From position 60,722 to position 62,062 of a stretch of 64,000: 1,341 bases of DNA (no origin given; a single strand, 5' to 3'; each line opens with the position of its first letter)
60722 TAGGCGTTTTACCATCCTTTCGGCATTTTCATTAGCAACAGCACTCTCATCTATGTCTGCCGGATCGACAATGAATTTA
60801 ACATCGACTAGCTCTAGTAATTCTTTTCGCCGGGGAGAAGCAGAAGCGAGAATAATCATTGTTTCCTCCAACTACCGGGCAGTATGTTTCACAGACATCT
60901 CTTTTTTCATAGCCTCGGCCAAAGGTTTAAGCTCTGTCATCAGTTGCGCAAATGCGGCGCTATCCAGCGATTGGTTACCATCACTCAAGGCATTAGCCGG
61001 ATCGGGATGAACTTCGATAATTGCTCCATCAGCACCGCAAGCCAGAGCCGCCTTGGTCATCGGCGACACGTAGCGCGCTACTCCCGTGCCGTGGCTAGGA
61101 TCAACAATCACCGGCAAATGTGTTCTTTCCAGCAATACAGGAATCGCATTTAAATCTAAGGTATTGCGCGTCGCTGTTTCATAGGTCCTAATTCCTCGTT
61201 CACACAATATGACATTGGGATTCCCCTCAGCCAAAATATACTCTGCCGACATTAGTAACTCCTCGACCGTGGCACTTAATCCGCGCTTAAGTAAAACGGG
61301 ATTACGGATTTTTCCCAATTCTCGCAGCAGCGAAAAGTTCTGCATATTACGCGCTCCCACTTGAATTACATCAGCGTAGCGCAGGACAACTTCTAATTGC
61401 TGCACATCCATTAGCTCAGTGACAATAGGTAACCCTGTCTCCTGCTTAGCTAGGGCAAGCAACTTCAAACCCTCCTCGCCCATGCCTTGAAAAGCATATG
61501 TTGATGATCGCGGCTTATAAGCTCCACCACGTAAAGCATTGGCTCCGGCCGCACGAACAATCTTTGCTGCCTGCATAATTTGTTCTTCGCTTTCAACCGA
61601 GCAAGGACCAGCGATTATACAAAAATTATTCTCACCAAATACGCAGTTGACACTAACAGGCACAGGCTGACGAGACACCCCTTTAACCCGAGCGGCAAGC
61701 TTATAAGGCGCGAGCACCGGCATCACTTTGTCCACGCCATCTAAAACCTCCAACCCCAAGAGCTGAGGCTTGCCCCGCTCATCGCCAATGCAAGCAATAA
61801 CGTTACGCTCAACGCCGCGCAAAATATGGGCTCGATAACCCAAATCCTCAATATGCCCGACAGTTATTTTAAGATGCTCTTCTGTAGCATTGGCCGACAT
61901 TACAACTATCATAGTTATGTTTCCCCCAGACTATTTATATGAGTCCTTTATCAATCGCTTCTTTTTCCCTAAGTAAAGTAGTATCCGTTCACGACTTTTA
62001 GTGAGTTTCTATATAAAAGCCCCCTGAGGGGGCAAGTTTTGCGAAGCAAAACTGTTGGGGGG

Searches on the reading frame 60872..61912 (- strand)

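Call 71: search_protein_families(library=pfam, proteins=[window:60872-61912:-], max_evalue=0.00001)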
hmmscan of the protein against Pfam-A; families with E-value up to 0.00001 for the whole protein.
window:60872-61912:- (346 aa): 3 families
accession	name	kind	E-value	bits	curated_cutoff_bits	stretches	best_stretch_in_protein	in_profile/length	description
PF00793.26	DAHP_synth_1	-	1.3e-80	270.7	25.5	1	90-330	10-266/270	DAHP synthetase I family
PF18152.6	DAHP_snth_FXD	-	3.3e-17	62.5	27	1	1-67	1-66/67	DAHP synthase ferredoxin-like domain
PF03102.20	NeuB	-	1.7e-08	34.7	22.1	1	142-337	51-238/241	NeuB family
